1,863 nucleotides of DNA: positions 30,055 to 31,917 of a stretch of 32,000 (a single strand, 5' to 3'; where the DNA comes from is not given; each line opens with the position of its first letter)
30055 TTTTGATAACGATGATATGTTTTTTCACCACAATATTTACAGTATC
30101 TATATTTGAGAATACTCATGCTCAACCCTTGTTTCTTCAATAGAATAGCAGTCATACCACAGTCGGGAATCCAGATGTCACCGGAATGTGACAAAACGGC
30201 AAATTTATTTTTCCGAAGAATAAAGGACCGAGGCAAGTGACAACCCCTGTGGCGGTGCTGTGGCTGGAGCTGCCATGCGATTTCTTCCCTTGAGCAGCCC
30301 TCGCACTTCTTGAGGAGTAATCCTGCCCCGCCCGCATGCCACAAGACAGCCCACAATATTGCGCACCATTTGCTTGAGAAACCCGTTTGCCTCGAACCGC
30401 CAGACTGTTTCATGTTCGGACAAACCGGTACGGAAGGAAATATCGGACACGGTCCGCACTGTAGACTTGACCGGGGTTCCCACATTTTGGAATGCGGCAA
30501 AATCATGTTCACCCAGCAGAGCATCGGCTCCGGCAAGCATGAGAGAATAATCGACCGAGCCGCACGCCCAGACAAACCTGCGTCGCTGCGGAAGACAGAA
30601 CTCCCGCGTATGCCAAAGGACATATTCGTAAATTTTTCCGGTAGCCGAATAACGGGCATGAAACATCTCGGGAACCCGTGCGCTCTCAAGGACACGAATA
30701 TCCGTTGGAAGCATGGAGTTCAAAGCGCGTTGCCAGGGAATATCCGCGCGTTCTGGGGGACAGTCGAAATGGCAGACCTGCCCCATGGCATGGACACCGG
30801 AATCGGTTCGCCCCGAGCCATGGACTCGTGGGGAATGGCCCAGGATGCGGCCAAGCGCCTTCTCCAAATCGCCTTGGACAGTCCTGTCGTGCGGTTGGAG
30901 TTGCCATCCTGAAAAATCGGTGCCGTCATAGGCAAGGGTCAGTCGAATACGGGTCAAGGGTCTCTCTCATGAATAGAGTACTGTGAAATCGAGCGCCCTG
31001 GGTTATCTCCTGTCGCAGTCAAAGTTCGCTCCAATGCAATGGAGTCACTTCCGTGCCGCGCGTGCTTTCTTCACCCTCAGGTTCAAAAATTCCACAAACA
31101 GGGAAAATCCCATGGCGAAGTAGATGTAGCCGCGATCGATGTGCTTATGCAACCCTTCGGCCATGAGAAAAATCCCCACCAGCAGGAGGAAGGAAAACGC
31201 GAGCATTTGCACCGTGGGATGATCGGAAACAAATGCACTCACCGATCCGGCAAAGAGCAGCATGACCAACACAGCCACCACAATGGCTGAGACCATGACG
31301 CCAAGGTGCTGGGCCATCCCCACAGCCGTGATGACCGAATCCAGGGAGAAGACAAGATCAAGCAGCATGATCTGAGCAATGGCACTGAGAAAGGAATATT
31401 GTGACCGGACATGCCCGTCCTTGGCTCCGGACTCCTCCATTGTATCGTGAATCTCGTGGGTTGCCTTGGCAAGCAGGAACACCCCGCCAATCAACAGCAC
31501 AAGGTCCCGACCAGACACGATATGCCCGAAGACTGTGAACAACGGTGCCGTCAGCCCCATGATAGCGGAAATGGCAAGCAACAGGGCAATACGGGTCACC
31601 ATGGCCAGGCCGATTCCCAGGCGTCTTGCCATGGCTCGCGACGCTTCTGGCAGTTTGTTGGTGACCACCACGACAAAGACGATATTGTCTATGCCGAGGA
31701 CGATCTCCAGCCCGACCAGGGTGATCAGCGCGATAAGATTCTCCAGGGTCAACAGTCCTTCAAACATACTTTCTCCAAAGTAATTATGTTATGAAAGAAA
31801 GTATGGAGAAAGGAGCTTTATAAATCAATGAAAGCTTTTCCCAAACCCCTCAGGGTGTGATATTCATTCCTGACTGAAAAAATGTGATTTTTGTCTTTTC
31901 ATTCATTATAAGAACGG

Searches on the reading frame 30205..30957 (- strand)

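Call 3: search_protein_families(library=pfam, proteins=[window:30205-30957:-], max_evalue=1)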
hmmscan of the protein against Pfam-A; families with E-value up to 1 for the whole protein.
window:30205-30957:- (250 aa): 2 families
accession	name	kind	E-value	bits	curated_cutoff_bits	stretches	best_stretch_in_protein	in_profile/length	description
PF01416.25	PseudoU_synth_1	-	1.2e-39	135.5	23.3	2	144-246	2-107/108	tRNA pseudouridine synthase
PF06200.19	tify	-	0.29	10.9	27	0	59-72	13-27/34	tify domain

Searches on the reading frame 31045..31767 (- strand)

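Call 3: search_protein_families(library=pfam, proteins=[window:31045-31767:-], max_evalue=1)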
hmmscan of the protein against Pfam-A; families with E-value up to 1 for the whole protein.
window:31045-31767:- (240 aa): 2 families
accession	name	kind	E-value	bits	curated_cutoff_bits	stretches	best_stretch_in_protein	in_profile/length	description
PF03741.22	TerC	-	9.8e-43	146.4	27.8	1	15-204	1-177/178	Integral membrane protein TerC family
PF19492.4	DUF6027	-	0.68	10.7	25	0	142-175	44-77/134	Family of unknown function (DUF6027)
